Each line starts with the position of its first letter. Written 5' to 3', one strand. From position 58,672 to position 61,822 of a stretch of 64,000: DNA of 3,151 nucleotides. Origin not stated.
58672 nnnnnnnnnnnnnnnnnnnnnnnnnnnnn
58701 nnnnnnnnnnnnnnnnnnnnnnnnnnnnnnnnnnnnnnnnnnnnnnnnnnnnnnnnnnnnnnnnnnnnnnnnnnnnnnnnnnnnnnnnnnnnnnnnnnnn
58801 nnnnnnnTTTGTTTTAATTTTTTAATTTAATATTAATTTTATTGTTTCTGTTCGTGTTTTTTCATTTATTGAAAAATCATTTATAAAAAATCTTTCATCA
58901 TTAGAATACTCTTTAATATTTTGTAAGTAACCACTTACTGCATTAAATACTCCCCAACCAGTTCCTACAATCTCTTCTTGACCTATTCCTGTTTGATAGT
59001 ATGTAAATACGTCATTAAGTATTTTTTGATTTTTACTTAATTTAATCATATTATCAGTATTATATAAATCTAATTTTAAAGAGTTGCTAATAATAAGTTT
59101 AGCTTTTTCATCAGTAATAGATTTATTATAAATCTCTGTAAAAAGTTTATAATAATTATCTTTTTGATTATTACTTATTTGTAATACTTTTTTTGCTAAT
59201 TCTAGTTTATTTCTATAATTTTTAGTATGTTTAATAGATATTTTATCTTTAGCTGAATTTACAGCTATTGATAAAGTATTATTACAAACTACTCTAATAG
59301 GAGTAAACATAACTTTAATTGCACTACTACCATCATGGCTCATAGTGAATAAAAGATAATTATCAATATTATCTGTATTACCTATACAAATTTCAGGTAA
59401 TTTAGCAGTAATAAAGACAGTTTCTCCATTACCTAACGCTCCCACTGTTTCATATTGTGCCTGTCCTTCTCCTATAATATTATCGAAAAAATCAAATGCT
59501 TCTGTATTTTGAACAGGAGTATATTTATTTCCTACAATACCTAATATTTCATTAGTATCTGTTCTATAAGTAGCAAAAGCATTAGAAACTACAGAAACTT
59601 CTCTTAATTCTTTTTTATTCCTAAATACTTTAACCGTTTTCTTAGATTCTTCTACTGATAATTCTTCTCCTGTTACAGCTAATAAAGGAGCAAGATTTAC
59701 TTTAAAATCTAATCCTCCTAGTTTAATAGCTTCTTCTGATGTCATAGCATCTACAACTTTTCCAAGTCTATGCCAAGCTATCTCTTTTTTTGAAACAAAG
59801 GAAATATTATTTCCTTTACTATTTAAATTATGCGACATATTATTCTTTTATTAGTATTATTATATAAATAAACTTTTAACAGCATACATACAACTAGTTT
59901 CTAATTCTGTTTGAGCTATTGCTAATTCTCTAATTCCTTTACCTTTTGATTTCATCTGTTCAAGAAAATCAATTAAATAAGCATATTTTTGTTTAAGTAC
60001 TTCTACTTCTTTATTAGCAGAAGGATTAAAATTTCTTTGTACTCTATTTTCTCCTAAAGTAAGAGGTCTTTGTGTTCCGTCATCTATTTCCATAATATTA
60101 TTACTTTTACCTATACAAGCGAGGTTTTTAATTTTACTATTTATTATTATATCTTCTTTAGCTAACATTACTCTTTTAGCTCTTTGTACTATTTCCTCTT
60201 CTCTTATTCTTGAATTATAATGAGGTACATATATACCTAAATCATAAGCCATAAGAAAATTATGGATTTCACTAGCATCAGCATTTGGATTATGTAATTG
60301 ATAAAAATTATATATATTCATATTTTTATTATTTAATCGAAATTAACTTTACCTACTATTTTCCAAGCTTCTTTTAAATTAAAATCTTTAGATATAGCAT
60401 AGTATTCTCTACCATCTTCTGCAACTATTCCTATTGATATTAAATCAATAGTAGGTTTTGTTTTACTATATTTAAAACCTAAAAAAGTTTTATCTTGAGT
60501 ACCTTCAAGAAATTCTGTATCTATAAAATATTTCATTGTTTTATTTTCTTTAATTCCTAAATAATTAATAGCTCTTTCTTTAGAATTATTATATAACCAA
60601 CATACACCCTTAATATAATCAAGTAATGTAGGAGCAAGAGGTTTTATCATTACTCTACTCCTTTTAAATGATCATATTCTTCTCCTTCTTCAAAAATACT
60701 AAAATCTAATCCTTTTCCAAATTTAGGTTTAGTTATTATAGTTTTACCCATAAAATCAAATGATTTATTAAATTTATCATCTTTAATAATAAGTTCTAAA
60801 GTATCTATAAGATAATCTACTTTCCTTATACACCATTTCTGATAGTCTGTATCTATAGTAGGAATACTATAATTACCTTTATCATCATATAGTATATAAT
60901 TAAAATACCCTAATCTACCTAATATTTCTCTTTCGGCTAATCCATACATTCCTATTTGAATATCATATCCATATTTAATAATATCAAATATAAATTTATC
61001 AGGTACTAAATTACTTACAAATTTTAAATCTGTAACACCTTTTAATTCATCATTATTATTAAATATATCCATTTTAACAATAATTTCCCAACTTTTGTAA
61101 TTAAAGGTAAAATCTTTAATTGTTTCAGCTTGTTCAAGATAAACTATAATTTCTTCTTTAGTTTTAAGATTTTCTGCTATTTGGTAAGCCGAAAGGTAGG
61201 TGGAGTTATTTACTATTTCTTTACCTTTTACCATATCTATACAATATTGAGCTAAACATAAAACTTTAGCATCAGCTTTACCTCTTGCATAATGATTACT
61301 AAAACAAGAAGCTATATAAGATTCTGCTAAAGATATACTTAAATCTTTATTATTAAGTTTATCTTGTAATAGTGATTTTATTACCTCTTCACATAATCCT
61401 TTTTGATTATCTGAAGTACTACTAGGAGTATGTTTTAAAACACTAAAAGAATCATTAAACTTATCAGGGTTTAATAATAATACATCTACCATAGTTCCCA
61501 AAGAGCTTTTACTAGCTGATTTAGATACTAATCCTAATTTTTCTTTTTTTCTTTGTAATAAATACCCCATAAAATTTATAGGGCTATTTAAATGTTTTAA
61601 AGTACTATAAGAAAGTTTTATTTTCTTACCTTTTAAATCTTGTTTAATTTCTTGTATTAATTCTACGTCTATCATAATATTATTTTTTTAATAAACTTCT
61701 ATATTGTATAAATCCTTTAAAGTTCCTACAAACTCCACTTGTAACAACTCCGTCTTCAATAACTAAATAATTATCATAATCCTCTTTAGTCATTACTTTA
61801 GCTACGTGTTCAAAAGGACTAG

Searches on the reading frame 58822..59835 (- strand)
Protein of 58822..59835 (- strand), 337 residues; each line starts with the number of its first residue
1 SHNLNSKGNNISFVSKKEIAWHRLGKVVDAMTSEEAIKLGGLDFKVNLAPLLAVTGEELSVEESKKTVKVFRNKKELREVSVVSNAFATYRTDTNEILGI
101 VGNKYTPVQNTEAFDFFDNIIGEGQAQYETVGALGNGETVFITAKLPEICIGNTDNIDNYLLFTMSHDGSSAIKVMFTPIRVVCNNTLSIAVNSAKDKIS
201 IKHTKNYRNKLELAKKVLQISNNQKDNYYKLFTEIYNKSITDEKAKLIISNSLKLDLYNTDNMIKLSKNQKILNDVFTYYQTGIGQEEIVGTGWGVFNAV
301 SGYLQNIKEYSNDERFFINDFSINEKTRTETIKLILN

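Call 88: search_protein_families(library=pfam, proteins=[window:58822-59835:-], max_evalue=0.001)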
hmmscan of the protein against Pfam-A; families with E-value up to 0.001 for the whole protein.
window:58822-59835:- (337 aa): 1 family
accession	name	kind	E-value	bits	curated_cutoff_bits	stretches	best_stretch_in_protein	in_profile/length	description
PF06067.16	DUF932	-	5.7e-52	177.2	23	1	98-314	2-216/227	Domain of unknown function (DUF932)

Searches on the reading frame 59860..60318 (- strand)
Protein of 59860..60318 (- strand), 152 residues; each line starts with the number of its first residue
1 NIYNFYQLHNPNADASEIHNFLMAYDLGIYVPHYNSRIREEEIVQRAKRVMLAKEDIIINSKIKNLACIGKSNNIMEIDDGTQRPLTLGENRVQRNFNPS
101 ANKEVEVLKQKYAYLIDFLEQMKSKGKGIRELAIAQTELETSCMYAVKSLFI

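Call 88: search_protein_families(library=pfam, proteins=[window:59860-60318:-], max_evalue=0.001)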
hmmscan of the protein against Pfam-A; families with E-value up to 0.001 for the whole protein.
window:59860-60318:- (152 aa): 1 family
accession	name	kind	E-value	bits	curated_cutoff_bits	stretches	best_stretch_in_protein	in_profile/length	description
PF24729.2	Acb2_Tad1_hairpin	-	7.4e-08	32.9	27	1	100-151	8-57/58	Acb2/Tad1, hairpin domain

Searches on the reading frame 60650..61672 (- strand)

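Call 88: search_protein_families(library=pfam, proteins=[window:60650-61672:-], max_evalue=0.001)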
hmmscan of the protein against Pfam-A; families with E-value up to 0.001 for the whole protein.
window:60650-61672:- (340 aa): 1 family
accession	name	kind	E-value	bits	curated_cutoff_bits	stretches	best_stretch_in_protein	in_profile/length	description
PF12684.13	DUF3799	-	6.5e-05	23.2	26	0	78-253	52-170/233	PDDEXK-like domain of unknown function (DUF3799)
